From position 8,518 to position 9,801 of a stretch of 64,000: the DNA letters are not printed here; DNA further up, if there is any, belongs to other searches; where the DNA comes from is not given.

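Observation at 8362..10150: tRNA-Gln-adjacent lower-GC islet: multi-zinc-ribbon protein plus an orphan HicB-like antitoxin and a possible HicA remnant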

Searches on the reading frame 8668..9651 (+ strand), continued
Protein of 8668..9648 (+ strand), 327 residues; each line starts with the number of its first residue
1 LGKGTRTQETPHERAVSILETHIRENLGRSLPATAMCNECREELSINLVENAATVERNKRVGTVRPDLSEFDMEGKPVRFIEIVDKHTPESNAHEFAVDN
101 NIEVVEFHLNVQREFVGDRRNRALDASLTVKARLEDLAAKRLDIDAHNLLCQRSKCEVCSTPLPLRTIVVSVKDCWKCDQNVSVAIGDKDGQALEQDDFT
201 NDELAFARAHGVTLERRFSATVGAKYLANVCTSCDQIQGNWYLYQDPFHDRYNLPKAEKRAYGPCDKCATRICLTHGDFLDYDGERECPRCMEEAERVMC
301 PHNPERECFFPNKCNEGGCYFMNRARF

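Call 90: search_protein_families(library=pfam, proteins=[L138:3779-4693:+, P0281, P0293, P0311, P0327, P0350], max_evalue=1)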
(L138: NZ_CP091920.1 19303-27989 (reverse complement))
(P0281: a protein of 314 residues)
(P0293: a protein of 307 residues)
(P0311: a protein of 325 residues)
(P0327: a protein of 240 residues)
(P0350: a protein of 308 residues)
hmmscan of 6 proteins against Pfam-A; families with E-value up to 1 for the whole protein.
L138:3779-4693:+ (305 aa): 6 families
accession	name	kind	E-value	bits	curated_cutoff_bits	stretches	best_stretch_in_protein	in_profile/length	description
PF25164.1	CoiA_N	-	3.9e-10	39.5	26.3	1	26-62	12-47/50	Competence protein CoiA, N-terminal domain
PF25169.1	DUF7830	-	9.4e-07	29.1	27.5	1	24-65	28-68/72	Domain of unknown function (DUF7830)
PF25165.1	DUF7828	-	1e-06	28.8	25.7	1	11-58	5-55/87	Domain of unknown function (DUF7828)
PF01286.23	XPA_N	-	0.017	15.6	27.1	0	267-285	2-20/32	XPA protein N-terminal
PF18658.7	zf-C2H2_12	-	0.11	12.7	27.3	1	25-54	13-41/64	Spin-doc zinc-finger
PF25207.1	DUF7837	-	0.18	12.3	27.8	0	195-210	7-22/47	Domain of unknown function (DUF7837)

P0281 (314 aa): 5 families
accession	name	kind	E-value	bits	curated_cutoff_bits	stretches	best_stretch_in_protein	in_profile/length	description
PF25164.1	CoiA_N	-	7e-08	32.3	26.3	1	28-59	17-48/50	Competence protein CoiA, N-terminal domain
PF04313.20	HSDR_N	-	0.033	14.5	25.1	1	115-135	124-144/198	Type I restriction enzyme R protein N terminus (HSDR_N)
PF25169.1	DUF7830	-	0.062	13.6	27.5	1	27-55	33-61/72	Domain of unknown function (DUF7830)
PF00572.24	Ribosomal_L13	-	0.076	13.6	23.8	1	27-85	40-98/119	Ribosomal protein L13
PF02890.19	DUF226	-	0.14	12.6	25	1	211-267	37-94/139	Borrelia family of unknown function DUF226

P0293 (307 aa): 9 families
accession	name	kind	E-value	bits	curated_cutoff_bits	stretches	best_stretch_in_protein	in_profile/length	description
PF25164.1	CoiA_N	-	9.7e-08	31.8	26.3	1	12-59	4-48/50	Competence protein CoiA, N-terminal domain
PF25169.1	DUF7830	-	3.7e-05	23.9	27.5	1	18-59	27-66/72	Domain of unknown function (DUF7830)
PF25165.1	DUF7828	-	9.2e-05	22.5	25.7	1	5-53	5-54/87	Domain of unknown function (DUF7828)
PF20097.4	DUF6487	-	0.0077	17.1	24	1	210-269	1-58/67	Domain of unknown function (DUF6487)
PF05907.18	CXXC_Zn-b_euk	-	0.015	15.7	22.9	1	77-132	49-101/155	CXXC motif containing zinc binding protein, eukaryotic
PF05876.18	GpA_ATPase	-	0.029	14.4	25.6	1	73-103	178-207/247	Phage terminase large subunit gpA, ATPase domain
PF01876.22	RNase_P_p30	-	0.12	12.3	35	1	215-260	107-152/214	RNase P subunit p30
PF04135.18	Nop10p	-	0.8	10.3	27.2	0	189-220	6-30/52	Nucleolar RNA-binding protein, Nop10p family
PF01396.24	Zn_ribbon_Top1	-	0.99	9.7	32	1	180-196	18-35/39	Topoisomerase DNA binding C4 zinc finger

P0311 (325 aa): 6 families
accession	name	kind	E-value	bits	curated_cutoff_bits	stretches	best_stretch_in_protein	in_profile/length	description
PF25164.1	CoiA_N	-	8.7e-06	25.6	26.3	1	24-59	14-44/50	Competence protein CoiA, N-terminal domain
PF25165.1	DUF7828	-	0.013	15.6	25.7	1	8-57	6-53/87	Domain of unknown function (DUF7828)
PF25169.1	DUF7830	-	0.046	14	27.5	1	23-64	30-66/72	Domain of unknown function (DUF7830)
PF02748.20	PyrI_C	-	0.13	12.6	23.4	0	88-107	27-46/48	Aspartate carbamoyltransferase regulatory chain, metal binding domain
PF13098.12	Thioredoxin_2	-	0.32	11.8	27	0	299-324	5-30/104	Thioredoxin-like domain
PF09723.15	Zn_ribbon_8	-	0.38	11.3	34.4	1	196-222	7-36/41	Zinc ribbon domain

P0327 (240 aa): 2 families
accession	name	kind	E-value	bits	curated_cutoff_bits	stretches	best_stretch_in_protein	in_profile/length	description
PF25164.1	CoiA_N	-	2.8e-07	30.4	26.3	1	31-62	18-49/50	Competence protein CoiA, N-terminal domain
PF25169.1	DUF7830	-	0.021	15.1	27.5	1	31-62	35-67/72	Domain of unknown function (DUF7830)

P0350 (308 aa): 6 families
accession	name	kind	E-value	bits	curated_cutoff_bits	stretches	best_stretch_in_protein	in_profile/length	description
PF25164.1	CoiA_N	-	2.5e-11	43.3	26.3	1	26-61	14-49/50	Competence protein CoiA, N-terminal domain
PF25169.1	DUF7830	-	0.01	16.1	27.5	1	28-60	33-66/72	Domain of unknown function (DUF7830)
PF25165.1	DUF7828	-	0.046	13.9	25.7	1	13-55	11-54/87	Domain of unknown function (DUF7828)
PF24488.1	DUF7584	-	0.061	13.7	27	1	135-175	31-70/109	Domain of unknown function (DUF7584)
PF03119.21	DNA_ligase_ZBD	-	0.096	13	25.8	0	32-48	2-17/27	NAD-dependent DNA ligase C4 zinc finger domain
PF13453.11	Zn_ribbon_TFIIB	-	0.72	9.7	22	0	267-282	1-16/41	Transcription factor zinc-finger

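Call 94: fold_search(model_id=the predicted structure, library=pdb)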
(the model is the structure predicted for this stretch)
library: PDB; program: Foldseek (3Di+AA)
matches with E <= 10: 685; with E <= 0.001: 0
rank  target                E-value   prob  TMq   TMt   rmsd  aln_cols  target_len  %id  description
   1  6qnw_D                2.8e-03  0.87  0.15  0.08  11.4       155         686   14  Influenza A Polymerase Heterotrimer Human H3N2 Northern Territory 1968 (released 2019-09-04)
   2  6qnw_J                4.5e-03  0.80  0.15  0.08  12.1       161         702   16  Influenza A Polymerase Heterotrimer Human H3N2 Northern Territory 1968 (released 2019-09-04)
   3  4awg_A                6.9e-03  0.47  0.15  0.21  13.2       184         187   15  Influenza strain pH1N1 2009 polymerase subunit PA endonuclease in complex with diketo compound 3 (released 2012-08-22)
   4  6qnw_G                7.3e-03  0.75  0.15  0.08  11.9       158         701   13  Influenza A Polymerase Heterotrimer Human H3N2 Northern Territory 1968 (released 2019-09-04)
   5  6qnw_A                7.7e-03  0.75  0.15  0.08  11.7       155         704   14  Influenza A Polymerase Heterotrimer Human H3N2 Northern Territory 1968 (released 2019-09-04)
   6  6qpg_G                8.2e-03  0.72  0.15  0.08  11.9       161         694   13  Influenza A virus Polymerase Heterotrimer A/nt/60/1968(H3N2) in complex with Nanobody NB8205 (released 2019-09-04)
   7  4avq_C                8.7e-03  0.35  0.14  0.19  14.1       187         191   15  Influenza strain pH1N1 2009 polymerase subunit PA endonuclease (released 2012-08-22)
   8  4avg_B                1.0e-02  0.72  0.16  0.24  12.1       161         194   16  Influenza strain pH1N1 2009 polymerase subunit PA endonuclease in complex with diketo compound 2 (released 2012-08-22)
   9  6fhh_A                1.3e-02  0.47  0.16  0.09  12.7       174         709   14  Crystal structure of bat influenza A/H17N10 polymerase with viral RNA promoter bound to a 22-mer modified Pol II CTD p (released 2019-01-30)
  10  6qpg_J                1.6e-02  0.63  0.15  0.08  12.1       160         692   16  Influenza A virus Polymerase Heterotrimer A/nt/60/1968(H3N2) in complex with Nanobody NB8205 (released 2019-09-04)
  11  6qpf_A                1.6e-02  0.63  0.15  0.08  12.7       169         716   12  Influenza A virus Polymerase Heterotrimer A/duck/Fujian/01/2002(H5N1) (released 2019-09-04)
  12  8rmp_A                1.6e-02  0.57  0.15  0.08  12.1       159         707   14  Influenza polymerase A/H7N9-4M (ENDO(R) | Core1) (released 2024-09-11)
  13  5w9g                  1.6e-02  0.41  0.14  0.22  13.6       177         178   15  Crystal structure of the influenza virus PA endonuclease in complex with inhibitor 9k (SRI-30023) (released 2017-12-27)
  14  5fml_B                1.7e-02  0.44  0.15  0.21  12.9       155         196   15  Crystal structure of the endonuclease from the PA subunit of influenza B virus bound to the PB2 subunit NLS peptide (released 2016-01-13)
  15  2g3w_B                1.7e-02  0.28  0.13  0.20   9.7       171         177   13  The Crystal Structure of YaeQ Protein from Xanthomonas axonopodis pv. citri (released 2007-02-27)
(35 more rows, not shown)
